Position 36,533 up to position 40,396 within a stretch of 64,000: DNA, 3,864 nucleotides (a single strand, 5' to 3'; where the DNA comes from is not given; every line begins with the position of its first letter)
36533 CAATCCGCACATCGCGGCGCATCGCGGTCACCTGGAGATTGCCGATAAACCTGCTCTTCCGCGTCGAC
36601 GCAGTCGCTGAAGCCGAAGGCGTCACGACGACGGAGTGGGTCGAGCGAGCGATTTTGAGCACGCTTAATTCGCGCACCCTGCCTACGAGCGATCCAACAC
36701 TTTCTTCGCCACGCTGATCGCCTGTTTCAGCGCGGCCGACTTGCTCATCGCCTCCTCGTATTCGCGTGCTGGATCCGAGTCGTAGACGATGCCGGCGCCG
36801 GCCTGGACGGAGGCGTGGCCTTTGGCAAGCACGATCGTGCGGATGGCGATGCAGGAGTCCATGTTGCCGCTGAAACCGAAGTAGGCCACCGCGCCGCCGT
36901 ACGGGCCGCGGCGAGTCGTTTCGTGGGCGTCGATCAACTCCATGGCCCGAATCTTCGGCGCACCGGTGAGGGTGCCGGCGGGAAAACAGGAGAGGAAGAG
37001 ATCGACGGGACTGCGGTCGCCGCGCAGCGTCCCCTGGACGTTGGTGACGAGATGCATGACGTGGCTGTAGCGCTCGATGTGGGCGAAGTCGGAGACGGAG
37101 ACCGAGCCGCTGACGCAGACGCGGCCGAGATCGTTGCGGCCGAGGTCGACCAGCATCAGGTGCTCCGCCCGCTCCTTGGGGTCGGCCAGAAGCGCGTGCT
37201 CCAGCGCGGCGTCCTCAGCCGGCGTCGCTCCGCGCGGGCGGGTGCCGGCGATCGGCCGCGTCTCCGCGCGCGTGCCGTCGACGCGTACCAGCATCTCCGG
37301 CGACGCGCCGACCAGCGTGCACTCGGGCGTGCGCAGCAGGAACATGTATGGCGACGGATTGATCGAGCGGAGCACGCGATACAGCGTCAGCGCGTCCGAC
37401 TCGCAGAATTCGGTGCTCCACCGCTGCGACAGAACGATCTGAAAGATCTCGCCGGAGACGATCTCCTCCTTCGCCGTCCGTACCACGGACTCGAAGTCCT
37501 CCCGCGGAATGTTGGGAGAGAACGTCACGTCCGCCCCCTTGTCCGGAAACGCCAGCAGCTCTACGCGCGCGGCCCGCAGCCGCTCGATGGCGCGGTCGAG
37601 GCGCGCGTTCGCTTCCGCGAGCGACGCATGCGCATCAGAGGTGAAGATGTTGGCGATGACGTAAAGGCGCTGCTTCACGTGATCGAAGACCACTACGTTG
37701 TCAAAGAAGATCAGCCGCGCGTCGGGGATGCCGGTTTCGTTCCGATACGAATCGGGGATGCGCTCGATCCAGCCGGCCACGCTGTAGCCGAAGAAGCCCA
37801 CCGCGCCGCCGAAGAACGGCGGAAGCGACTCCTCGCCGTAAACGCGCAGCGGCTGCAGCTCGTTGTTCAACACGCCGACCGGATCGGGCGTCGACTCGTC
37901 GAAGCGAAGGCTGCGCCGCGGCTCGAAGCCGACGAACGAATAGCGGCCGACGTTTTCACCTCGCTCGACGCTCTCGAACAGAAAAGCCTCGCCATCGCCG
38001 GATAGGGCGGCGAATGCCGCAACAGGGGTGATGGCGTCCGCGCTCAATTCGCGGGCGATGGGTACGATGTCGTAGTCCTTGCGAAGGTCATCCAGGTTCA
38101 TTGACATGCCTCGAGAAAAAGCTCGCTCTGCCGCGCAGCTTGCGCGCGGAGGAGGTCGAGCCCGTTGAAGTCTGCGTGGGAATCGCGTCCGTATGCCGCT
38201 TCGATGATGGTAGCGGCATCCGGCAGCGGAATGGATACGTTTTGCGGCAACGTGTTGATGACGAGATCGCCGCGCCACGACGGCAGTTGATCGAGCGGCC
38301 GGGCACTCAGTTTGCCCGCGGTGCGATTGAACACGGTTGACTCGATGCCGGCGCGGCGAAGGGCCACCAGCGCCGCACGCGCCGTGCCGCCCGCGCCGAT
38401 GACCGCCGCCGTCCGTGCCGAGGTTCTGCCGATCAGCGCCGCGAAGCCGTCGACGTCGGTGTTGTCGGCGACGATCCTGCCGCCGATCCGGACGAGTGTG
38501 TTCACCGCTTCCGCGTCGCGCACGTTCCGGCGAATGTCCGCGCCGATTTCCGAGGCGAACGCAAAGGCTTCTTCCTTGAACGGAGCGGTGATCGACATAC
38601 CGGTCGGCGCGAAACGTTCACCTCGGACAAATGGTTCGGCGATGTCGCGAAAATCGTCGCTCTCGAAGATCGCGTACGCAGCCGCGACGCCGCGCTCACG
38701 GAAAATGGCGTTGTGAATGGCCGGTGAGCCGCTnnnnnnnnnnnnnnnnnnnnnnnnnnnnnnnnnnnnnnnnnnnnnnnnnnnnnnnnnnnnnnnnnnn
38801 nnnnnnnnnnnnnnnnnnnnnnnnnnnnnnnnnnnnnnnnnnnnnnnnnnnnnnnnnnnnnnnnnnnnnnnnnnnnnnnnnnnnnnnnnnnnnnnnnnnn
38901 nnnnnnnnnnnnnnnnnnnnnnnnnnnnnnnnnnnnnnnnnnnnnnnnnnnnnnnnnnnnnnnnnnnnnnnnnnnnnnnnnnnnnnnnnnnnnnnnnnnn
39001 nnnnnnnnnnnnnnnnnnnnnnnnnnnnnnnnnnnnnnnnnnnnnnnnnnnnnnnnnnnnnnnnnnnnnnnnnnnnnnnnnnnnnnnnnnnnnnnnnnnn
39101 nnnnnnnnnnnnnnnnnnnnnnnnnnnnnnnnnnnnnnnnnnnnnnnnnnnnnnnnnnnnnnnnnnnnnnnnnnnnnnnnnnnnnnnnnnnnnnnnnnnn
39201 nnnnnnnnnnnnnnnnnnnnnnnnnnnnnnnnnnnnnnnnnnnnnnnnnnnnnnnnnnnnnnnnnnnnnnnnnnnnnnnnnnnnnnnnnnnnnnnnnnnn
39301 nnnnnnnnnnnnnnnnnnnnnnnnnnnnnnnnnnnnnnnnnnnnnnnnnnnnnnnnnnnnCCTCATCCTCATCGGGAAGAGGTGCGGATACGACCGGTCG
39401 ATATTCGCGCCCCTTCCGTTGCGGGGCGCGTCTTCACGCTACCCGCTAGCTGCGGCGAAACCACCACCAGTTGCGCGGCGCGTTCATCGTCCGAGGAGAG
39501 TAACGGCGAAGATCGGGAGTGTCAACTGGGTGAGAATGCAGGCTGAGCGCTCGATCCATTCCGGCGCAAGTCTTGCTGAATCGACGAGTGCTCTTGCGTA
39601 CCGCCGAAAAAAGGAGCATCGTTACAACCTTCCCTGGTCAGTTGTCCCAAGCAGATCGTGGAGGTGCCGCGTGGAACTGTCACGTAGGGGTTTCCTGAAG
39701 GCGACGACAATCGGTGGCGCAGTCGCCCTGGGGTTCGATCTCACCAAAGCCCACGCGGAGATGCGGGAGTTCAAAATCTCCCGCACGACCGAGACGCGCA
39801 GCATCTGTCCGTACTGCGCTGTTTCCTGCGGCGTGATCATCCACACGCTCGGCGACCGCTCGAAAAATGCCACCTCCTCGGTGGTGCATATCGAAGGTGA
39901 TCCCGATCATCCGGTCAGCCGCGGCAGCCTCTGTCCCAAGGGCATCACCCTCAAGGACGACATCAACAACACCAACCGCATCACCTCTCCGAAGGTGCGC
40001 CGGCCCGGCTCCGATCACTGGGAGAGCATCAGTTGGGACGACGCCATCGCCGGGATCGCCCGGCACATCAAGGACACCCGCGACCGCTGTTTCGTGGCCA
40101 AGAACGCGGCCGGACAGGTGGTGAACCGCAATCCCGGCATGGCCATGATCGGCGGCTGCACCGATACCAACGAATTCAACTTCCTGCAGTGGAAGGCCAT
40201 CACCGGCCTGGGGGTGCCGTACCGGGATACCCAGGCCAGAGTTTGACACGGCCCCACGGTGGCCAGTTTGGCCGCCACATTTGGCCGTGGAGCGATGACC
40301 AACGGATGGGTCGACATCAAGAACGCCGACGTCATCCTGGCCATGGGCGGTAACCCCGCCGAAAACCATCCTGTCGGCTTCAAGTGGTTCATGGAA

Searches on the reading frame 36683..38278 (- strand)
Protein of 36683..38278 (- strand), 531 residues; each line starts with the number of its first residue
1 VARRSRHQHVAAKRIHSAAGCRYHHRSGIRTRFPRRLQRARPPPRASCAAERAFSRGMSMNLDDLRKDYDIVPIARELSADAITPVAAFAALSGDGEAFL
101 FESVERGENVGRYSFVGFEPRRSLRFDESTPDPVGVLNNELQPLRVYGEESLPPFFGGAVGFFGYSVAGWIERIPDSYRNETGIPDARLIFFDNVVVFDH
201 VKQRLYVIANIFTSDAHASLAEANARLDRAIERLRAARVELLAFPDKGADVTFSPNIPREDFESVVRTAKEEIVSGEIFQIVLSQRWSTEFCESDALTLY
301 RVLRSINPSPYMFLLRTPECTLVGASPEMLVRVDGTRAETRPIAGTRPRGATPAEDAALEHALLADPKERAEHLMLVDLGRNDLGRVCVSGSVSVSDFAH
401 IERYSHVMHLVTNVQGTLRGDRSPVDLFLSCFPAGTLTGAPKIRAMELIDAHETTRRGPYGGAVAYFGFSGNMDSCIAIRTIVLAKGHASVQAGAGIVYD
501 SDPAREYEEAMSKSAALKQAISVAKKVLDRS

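Call 77: search_protein_families(library=pfam, proteins=[window:36683-38278:-], max_evalue=0.00001)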
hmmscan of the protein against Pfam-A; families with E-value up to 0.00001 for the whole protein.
window:36683-38278:- (531 aa): 2 families
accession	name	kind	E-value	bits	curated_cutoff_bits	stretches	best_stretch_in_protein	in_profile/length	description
PF00425.24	Chorismate_bind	-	5e-92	308.5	27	1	259-513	2-257/257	chorismate binding enzyme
PF04715.19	Anth_synt_I_N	-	6.9e-28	98.1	23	1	81-207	1-140/140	Anthranilate synthase component I, N terminal region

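Call 83: find_homologous_proteins(query=window:36683-38278:-, max_evalue=1e-50)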
Query window:36683-38278:- (531 aa): 8000 proteins with E <= 1e-50 among 8000 candidates; the best 120 are listed.
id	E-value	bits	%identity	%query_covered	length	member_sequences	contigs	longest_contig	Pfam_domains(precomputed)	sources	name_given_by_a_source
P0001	0.0e+0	1036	98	89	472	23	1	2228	PF04715.20,PF00425.25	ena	-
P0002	0.0e+0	1022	97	88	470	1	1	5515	PF04715.20,PF00425.25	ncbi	ncbi:MAG TPA: anthranilate synthase component I family protein [Thermoanaerobaculia bacterium]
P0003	0.0e+0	1014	97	88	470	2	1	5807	PF04715.20,PF00425.25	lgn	-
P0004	0.0e+0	1010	95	89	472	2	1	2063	PF04715.20,PF00425.25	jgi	jgi:anthranilate synthase component 1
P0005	5.4e-291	984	93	89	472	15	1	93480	PF04715.20,PF00425.25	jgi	jgi:anthranilate synthase component 1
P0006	7.8e-291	983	93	89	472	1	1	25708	PF04715.20,PF00425.25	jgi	jgi:anthranilate synthase component I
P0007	7.8e-291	983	93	89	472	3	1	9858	PF04715.20,PF00425.25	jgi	jgi:anthranilate synthase component 1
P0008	2.0e-286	968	92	88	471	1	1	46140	PF04715.20,PF00425.25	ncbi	-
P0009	2.2e-285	965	93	88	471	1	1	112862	PF04715.20,PF00425.25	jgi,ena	-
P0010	7.9e-285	963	92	88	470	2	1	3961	PF04715.20,PF00425.25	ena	-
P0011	1.9e-282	955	91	88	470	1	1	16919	PF04715.20,PF00425.25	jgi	jgi:anthranilate synthase component 1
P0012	2.2e-282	955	91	88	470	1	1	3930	PF04715.20,PF00425.25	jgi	jgi:anthranilate synthase component 1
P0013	7.8e-282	953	90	89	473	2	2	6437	PF04715.20,PF00425.25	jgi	jgi:anthranilate synthase component 1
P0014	1.0e-281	953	90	89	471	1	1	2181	PF04715.20,PF00425.25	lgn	-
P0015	1.0e-280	950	90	88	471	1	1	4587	PF04715.20,PF00425.25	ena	-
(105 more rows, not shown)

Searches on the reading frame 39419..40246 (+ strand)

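Call 78: search_protein_families(library=pfam, proteins=[window:39419-40246:+], max_evalue=0.00001)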
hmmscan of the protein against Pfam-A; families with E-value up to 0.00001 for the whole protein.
window:39419-40246:+ (275 aa): 1 family
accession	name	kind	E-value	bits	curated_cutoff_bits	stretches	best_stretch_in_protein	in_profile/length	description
PF04879.21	Molybdop_Fe4S4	-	5.9e-16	58.6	22.7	1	124-184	2-55/55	Molybdopterin oxidoreductase Fe4S4 domain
